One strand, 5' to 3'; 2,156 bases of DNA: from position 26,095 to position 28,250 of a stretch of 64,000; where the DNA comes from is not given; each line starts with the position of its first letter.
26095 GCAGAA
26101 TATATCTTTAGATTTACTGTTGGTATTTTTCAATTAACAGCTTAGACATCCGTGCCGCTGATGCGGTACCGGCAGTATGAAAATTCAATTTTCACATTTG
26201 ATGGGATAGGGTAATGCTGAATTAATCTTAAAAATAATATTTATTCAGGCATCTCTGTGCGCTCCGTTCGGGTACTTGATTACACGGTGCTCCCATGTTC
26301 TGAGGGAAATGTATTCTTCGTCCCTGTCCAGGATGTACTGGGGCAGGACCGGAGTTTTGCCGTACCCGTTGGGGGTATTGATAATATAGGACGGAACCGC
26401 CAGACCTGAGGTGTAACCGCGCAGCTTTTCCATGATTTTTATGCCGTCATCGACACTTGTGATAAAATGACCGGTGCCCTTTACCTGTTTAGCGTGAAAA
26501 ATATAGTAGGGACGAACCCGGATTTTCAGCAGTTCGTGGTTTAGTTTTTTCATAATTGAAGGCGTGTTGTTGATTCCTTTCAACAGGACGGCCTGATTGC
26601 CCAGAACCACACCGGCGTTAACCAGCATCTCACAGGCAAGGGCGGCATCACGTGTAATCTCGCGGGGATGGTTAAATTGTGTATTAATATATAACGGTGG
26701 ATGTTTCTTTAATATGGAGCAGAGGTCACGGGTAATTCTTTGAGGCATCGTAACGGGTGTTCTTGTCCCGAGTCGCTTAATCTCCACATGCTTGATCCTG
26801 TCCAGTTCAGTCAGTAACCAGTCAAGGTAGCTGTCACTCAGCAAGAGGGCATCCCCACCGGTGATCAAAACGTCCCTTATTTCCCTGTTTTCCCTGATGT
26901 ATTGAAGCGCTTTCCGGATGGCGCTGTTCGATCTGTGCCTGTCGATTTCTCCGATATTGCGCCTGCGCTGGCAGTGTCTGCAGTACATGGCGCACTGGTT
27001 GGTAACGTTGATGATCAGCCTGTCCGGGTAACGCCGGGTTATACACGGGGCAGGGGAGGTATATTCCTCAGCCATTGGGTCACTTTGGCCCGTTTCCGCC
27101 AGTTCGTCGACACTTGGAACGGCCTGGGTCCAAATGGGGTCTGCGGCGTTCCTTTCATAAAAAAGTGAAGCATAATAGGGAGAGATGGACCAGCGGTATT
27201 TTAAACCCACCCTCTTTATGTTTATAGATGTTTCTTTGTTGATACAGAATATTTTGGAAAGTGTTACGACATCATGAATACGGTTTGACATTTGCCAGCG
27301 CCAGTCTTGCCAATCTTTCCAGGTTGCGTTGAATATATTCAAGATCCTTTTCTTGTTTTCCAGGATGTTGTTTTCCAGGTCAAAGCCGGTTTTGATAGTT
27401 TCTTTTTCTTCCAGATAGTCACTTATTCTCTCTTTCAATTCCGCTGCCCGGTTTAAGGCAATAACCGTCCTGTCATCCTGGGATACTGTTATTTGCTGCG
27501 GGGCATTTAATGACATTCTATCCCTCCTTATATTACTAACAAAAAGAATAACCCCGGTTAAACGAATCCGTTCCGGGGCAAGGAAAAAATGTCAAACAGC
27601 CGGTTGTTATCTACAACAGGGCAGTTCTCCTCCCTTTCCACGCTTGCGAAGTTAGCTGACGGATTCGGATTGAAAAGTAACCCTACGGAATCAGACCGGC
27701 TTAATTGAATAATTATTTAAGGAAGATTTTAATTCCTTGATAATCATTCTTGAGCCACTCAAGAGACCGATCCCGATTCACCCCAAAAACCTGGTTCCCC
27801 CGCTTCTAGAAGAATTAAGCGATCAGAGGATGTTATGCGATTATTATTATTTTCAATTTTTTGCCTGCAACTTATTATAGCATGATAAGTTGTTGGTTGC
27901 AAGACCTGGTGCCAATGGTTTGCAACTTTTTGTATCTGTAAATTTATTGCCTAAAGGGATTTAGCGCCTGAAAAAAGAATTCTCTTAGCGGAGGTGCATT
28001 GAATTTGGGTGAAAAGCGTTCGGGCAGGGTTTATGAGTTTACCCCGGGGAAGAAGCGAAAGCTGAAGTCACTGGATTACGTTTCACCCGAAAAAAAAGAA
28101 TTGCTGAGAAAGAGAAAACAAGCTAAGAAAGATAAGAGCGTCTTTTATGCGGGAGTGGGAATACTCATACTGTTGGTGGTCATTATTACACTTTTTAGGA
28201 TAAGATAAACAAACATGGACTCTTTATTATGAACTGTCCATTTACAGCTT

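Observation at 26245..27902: KamA-family enzyme with glutamate 2,3-aminomutase signature behind a roughly 350-nt terminator-containing leader of unknown class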

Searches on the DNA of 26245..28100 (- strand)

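Call 3: search_rna_families(source=window, start=27300, end=28100, threshold=evalue, max_evalue=10, show_alignments=5)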
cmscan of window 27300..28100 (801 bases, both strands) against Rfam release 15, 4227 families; matches with E-value up to 10: 3.
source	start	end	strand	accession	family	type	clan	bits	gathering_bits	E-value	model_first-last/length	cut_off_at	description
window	27625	27831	-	RF00379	c-di-AMP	Cis-reg; riboswitch;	-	94.2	38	7.9e-23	1-134/134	no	c-di-AMP riboswitch aptamer (ydaO/yuaA leader)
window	27318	27386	+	RF02109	DLEU2_5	Gene; lncRNA;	-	16.3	40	5.3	1-84/84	no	Deleted in lymphocytic leukemia 2 conserved region 5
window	27802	27986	+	RF00022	GcvB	Gene;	-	12.7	42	3.9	1-204/204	no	GcvB RNA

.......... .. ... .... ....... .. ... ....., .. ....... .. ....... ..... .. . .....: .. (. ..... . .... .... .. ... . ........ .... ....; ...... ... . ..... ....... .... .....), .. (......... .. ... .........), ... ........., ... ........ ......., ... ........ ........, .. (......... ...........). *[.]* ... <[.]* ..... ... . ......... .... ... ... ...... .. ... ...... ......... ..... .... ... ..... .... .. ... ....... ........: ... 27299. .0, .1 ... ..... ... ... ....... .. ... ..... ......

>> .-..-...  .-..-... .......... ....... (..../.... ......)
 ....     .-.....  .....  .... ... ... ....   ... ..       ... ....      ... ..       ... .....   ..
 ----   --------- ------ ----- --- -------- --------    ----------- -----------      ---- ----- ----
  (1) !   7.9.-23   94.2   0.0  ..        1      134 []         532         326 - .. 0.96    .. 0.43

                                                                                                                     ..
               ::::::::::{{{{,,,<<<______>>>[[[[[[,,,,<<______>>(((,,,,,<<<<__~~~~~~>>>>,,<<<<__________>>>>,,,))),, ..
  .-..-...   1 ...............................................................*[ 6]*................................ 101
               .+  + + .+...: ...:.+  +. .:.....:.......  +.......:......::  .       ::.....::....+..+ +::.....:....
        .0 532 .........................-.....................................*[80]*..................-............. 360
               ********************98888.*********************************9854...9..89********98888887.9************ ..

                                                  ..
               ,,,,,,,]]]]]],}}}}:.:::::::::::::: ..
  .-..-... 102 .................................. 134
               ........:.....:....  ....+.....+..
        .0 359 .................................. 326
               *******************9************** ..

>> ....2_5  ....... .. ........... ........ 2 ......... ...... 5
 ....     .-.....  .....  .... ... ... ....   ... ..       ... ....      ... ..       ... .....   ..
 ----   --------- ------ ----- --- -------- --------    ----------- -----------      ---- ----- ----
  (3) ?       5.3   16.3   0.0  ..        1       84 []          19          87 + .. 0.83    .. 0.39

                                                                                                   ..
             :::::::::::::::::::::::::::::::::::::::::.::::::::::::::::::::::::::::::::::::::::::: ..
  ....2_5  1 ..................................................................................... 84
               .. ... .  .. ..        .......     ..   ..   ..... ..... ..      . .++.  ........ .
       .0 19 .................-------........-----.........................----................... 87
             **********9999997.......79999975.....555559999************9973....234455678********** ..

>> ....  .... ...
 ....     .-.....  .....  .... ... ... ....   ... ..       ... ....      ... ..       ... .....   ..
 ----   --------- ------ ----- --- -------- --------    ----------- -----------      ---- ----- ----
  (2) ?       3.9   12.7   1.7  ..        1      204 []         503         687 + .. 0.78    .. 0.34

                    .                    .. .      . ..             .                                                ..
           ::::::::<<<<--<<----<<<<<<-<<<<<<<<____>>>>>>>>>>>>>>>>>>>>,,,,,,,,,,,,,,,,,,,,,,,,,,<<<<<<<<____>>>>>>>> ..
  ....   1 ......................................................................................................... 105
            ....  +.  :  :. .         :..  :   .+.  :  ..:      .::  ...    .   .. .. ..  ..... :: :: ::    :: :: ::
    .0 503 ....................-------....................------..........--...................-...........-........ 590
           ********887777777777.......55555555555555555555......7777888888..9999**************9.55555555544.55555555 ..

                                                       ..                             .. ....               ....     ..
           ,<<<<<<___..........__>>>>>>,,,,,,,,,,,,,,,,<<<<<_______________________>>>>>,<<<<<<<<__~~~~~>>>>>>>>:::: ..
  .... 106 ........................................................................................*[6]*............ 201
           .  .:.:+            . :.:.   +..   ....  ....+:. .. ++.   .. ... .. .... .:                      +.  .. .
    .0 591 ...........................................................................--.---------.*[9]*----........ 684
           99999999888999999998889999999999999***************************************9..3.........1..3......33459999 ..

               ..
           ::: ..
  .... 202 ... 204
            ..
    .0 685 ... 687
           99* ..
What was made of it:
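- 27690..27769 (-): 80-nt expansion of one aptamer hairpin, closed by CGGG 27775..27772 pairing with UCCG 27689..27686. It makes the aptamer 207 nt long, against about 130-145 nt in most relatives. Call 3 shows 80 nt inserted where the model has 6.
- On c-di-AMP riboswitch (RF00379): The cmscan alignment shows every consensus pair as a standard pair; no non-canonical pair is marked on the NC line (call 3).
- Tried and rejected: A Na+-I riboswitch in or upstream of the leader: searched at E <= 10 and not found (call 3). Other Rfam families in the leader: only chance-level hits, DLEU2_5 at E = 5.3 and GcvB at E = 3.9 (call 3).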

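Call 18: search_rna_families(sources=[L001, L002, L003, L004, L005, L006, L007, L008, L009, L010, L011, L012, L013, L014, L015, L016, L017, L018, L019, L020], threshold=gathering)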
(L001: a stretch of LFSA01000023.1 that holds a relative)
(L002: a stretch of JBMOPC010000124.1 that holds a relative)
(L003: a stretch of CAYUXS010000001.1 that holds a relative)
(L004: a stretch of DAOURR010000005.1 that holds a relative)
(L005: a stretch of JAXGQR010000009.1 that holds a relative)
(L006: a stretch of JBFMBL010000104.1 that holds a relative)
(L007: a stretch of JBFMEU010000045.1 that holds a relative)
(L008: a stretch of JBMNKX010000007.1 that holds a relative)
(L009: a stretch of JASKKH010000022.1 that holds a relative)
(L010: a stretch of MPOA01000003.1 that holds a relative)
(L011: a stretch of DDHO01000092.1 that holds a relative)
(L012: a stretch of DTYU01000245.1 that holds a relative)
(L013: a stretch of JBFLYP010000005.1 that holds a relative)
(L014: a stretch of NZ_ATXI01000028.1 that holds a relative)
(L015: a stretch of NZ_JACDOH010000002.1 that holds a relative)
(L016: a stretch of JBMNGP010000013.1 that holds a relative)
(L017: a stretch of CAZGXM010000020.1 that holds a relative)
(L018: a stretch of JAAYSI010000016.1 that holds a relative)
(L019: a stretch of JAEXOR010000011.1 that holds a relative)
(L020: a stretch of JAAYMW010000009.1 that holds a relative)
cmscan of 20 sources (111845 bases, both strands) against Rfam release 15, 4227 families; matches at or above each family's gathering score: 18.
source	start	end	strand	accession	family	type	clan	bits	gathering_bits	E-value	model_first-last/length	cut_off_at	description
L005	2191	2322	+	RF00379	c-di-AMP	Cis-reg; riboswitch;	-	110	38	4.3e-25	1-134/134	no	c-di-AMP riboswitch aptamer (ydaO/yuaA leader)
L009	1235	1365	+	RF00379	c-di-AMP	Cis-reg; riboswitch;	-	108.8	38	9.1e-25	1-134/134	no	c-di-AMP riboswitch aptamer (ydaO/yuaA leader)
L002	2285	2424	+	RF00379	c-di-AMP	Cis-reg; riboswitch;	-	108.6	38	1.1e-24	1-134/134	no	c-di-AMP riboswitch aptamer (ydaO/yuaA leader)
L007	336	506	+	RF00379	c-di-AMP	Cis-reg; riboswitch;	-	106.6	38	3.8e-24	1-134/134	no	c-di-AMP riboswitch aptamer (ydaO/yuaA leader)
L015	2258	2391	+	RF00379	c-di-AMP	Cis-reg; riboswitch;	-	104.9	38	1.1e-23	1-134/134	no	c-di-AMP riboswitch aptamer (ydaO/yuaA leader)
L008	411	679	-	RF00230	T-box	Cis-reg; leader;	-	103.1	93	2.1e-21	1-219/219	no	T-box leader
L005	1687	1953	-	RF00230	T-box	Cis-reg; leader;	-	101.5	93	5.6e-21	1-219/219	no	T-box leader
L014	545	680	+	RF00379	c-di-AMP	Cis-reg; riboswitch;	-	101.5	38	1e-22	1-134/134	no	c-di-AMP riboswitch aptamer (ydaO/yuaA leader)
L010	2196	2339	+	RF00379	c-di-AMP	Cis-reg; riboswitch;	-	96.6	38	2.3e-21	1-134/134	no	c-di-AMP riboswitch aptamer (ydaO/yuaA leader)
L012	1114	1313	+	RF00379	c-di-AMP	Cis-reg; riboswitch;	-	95.1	38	6e-21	1-134/134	no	c-di-AMP riboswitch aptamer (ydaO/yuaA leader)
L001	456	670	+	RF00379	c-di-AMP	Cis-reg; riboswitch;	-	91.2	38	7.5e-20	1-134/134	no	c-di-AMP riboswitch aptamer (ydaO/yuaA leader)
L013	2093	2251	+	RF00379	c-di-AMP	Cis-reg; riboswitch;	-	90.2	38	1.4e-19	1-134/134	no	c-di-AMP riboswitch aptamer (ydaO/yuaA leader)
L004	2147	2384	+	RF00379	c-di-AMP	Cis-reg; riboswitch;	-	86.8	38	1.2e-18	1-134/134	no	c-di-AMP riboswitch aptamer (ydaO/yuaA leader)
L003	3774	3846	-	RF00005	tRNA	Gene; tRNA;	CL00001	77.5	29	4.7e-15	1-71/71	no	tRNA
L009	163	235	+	RF00005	tRNA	Gene; tRNA;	CL00001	64.9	29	1.4e-11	1-71/71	no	tRNA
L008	2263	2409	+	RF00379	c-di-AMP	Cis-reg; riboswitch;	-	61.4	38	1.5e-11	1-134/134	no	c-di-AMP riboswitch aptamer (ydaO/yuaA leader)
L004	1983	2043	+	RF03071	Sodium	Cis-reg; riboswitch;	-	46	40.5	4.3e-06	1-55/55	no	Na+ riboswitch aptamer (DUF1646)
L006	1222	1408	+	RF00379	c-di-AMP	Cis-reg; riboswitch;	-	41.6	38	4.9e-06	1-134/134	no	c-di-AMP riboswitch aptamer (ydaO/yuaA leader)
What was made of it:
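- One relative found here (L004, a Pelotomaculum sp.) has RF03071 upstream of RF00379 (call 18).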

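Call 19: search_rna_families(sources=[L021, L022, L023, L024, L025, L026, L027, L028, L029, L030, L031, L032, L033, L034, L035, L036, L037, L038, L039, L040], threshold=gathering)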
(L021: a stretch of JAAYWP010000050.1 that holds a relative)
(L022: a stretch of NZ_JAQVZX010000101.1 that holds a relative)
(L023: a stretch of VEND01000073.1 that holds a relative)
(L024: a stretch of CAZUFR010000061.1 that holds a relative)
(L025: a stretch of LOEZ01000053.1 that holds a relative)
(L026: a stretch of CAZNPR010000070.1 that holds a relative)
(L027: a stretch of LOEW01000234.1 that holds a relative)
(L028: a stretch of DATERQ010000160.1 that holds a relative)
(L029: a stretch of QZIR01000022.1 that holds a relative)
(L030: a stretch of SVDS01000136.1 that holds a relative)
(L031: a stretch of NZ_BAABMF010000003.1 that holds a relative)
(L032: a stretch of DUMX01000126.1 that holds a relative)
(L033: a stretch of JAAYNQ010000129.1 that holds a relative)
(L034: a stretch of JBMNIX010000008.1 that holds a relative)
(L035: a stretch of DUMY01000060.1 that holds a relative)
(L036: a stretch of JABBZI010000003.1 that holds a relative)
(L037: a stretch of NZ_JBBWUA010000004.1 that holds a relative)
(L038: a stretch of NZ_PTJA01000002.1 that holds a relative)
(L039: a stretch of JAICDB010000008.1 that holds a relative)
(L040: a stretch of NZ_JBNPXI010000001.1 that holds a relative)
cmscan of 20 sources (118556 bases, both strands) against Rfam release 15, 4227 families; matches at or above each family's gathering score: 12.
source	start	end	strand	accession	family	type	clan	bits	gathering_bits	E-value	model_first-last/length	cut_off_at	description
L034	5468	5640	-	RF02001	group-II-D1D4-3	Intron;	CL00102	128.3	32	8.2e-26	1-170/170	no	Group II catalytic intron D1-D4-3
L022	2204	2338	+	RF00379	c-di-AMP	Cis-reg; riboswitch;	-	106.5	38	4.3e-24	1-134/134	no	c-di-AMP riboswitch aptamer (ydaO/yuaA leader)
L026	2259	2396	+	RF00379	c-di-AMP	Cis-reg; riboswitch;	-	101.8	38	8.6e-23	1-134/134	no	c-di-AMP riboswitch aptamer (ydaO/yuaA leader)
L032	2311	2446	+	RF00379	c-di-AMP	Cis-reg; riboswitch;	-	100.8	38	1.7e-22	1-134/134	no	c-di-AMP riboswitch aptamer (ydaO/yuaA leader)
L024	2301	2437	+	RF00379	c-di-AMP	Cis-reg; riboswitch;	-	99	38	5.4e-22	1-134/134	no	c-di-AMP riboswitch aptamer (ydaO/yuaA leader)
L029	2251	2394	+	RF00379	c-di-AMP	Cis-reg; riboswitch;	-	98.8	38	6.2e-22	1-134/134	no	c-di-AMP riboswitch aptamer (ydaO/yuaA leader)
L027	2187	2314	+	RF00379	c-di-AMP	Cis-reg; riboswitch;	-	94.7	38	8.2e-21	1-134/134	no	c-di-AMP riboswitch aptamer (ydaO/yuaA leader)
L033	2085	2223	+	RF00379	c-di-AMP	Cis-reg; riboswitch;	-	89.5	38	2.3e-19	1-134/134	no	c-di-AMP riboswitch aptamer (ydaO/yuaA leader)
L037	2217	2344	+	RF00379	c-di-AMP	Cis-reg; riboswitch;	-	88.3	38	4.9e-19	1-134/134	no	c-di-AMP riboswitch aptamer (ydaO/yuaA leader)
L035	1990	2161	+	RF00379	c-di-AMP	Cis-reg; riboswitch;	-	85.1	38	4e-18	1-134/134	no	c-di-AMP riboswitch aptamer (ydaO/yuaA leader)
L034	5347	5427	-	RF01998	group-II-D1D4-1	Intron;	CL00102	59.3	35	7.5e-08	1-84/84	no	Group II catalytic intron D1-D4-1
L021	1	71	+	RF00379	c-di-AMP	Cis-reg; riboswitch;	-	48.8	38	5.2e-08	61-134/134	5'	c-di-AMP riboswitch aptamer (ydaO/yuaA leader)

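Call 20: search_rna_families(sources=[L041, L042, L043, L044, L045, L046, L047, L048, L049, L050, L051, L052, L053, L054, L055, L056, L057, L058, L059, L060], threshold=gathering)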
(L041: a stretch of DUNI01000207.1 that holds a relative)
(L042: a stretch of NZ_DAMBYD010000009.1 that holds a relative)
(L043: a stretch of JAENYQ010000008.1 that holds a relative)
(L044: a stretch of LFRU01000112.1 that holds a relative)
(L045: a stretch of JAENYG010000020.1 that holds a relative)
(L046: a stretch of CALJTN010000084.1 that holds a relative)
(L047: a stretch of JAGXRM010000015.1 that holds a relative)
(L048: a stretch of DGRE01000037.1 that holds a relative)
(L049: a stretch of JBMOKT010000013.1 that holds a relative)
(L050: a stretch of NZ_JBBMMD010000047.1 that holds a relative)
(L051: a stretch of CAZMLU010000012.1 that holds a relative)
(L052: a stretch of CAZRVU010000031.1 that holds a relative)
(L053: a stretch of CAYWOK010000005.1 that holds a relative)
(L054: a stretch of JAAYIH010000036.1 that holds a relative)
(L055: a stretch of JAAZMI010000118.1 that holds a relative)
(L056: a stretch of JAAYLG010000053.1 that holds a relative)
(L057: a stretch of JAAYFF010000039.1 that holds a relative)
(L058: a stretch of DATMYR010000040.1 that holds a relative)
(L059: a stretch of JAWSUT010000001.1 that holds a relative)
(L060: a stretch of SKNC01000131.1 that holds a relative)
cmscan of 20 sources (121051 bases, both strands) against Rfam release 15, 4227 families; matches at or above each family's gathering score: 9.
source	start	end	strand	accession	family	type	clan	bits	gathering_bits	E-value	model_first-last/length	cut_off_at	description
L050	3811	4151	+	RF00010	RNaseP_bact_a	Gene; ribozyme;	CL00002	295.6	100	2.1e-95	1-367/367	no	Bacterial RNase P class A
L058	5615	5870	-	RF00230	T-box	Cis-reg; leader;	-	118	93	3.3e-25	1-219/219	no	T-box leader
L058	1951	2087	+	RF00379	c-di-AMP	Cis-reg; riboswitch;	-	105.5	38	8.7e-24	1-134/134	no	c-di-AMP riboswitch aptamer (ydaO/yuaA leader)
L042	1393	1524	+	RF00379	c-di-AMP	Cis-reg; riboswitch;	-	105.4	38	8.8e-24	1-134/134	no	c-di-AMP riboswitch aptamer (ydaO/yuaA leader)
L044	2192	2324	+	RF00379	c-di-AMP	Cis-reg; riboswitch;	-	105.3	38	9.9e-24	1-134/134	no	c-di-AMP riboswitch aptamer (ydaO/yuaA leader)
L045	2025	2162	+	RF00379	c-di-AMP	Cis-reg; riboswitch;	-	99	38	5.3e-22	1-134/134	no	c-di-AMP riboswitch aptamer (ydaO/yuaA leader)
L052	25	162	+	RF00379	c-di-AMP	Cis-reg; riboswitch;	-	79.9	38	1.1e-16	1-134/134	no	c-di-AMP riboswitch aptamer (ydaO/yuaA leader)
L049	1559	1631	-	RF00005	tRNA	Gene; tRNA;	CL00001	66.8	29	4.6e-12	1-71/71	no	tRNA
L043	4590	4714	+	RF01055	Molybdenum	Cis-reg; riboswitch;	-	58.8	36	2.9e-11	1-135/135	no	Molybdenum/Tungsten riboswitch aptamer (Moco RNA motif)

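Call 21: search_rna_families(sources=[L061, L062, L063, L064, L065, L066, L067, L068, L069, L070, L071, L072, L073, L074, L075, L076, L077, L078, L079, L080], threshold=gathering)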
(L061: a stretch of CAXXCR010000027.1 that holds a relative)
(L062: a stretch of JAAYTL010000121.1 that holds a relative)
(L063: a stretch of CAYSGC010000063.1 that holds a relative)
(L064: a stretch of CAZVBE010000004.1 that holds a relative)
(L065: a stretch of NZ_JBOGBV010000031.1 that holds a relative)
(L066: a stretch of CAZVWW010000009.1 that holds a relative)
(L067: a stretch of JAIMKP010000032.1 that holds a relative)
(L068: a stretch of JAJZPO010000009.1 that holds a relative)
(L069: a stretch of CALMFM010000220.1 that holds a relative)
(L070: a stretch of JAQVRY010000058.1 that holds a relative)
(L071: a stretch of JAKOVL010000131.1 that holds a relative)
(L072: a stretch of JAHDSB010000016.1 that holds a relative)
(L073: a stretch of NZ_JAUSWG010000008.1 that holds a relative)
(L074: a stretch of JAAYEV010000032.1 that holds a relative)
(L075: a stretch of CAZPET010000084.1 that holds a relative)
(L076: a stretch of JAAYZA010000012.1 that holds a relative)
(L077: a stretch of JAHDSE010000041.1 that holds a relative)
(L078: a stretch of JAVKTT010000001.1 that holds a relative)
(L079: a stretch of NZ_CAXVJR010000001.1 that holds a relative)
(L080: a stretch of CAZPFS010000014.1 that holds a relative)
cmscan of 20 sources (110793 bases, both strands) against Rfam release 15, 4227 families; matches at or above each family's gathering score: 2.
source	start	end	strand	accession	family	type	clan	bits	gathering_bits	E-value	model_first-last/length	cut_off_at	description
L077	1072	1201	+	RF00379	c-di-AMP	Cis-reg; riboswitch;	-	105.3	38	8.9e-24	1-134/134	no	c-di-AMP riboswitch aptamer (ydaO/yuaA leader)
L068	2192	2347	+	RF00379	c-di-AMP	Cis-reg; riboswitch;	-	98.2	38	8.2e-22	1-134/134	no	c-di-AMP riboswitch aptamer (ydaO/yuaA leader)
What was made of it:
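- Closest known: Tandem Na+-I / c-di-AMP riboswitches upstream of eam. Different: In the census here, the one-input form was far more common than the tandem form: 29 loci against 1 (calls 18-21).
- Only 1 of the 30 riboswitch-bearing loci had the tandem arrangement (calls 18-21).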

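Call 54: search_dna_similar(query=window:27517-27905:-, collection=plasmids, mode=distant, max_rows=5)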
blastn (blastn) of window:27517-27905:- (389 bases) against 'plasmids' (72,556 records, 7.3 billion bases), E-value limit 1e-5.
Records with a match: 2; places in all: 2; records where one place covers at least 80% of the query: 0.
Best place of each record, by identity: 90-95% 1; 80-90% 1.
By first word of the organism name: Peptoclostridium 1; Cytobacillus 1.
By predicted mobility (MOB-suite, as given by PLSDB): non-mobilizable 2.
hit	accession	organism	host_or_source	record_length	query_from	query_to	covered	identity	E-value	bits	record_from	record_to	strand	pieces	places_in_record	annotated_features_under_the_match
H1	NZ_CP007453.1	Peptoclostridium acidaminophilum DSM 3953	black mud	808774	216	264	13%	92.2%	9e-9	68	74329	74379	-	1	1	none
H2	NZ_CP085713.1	Cytobacillus solani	single cell,soil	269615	220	266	12%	87.2%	5e-6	59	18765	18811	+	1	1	none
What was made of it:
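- Tried and rejected: A plasmid-collection blastn search with the leader gave only short aptamer-core matches of 47-51 nt (call 54).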
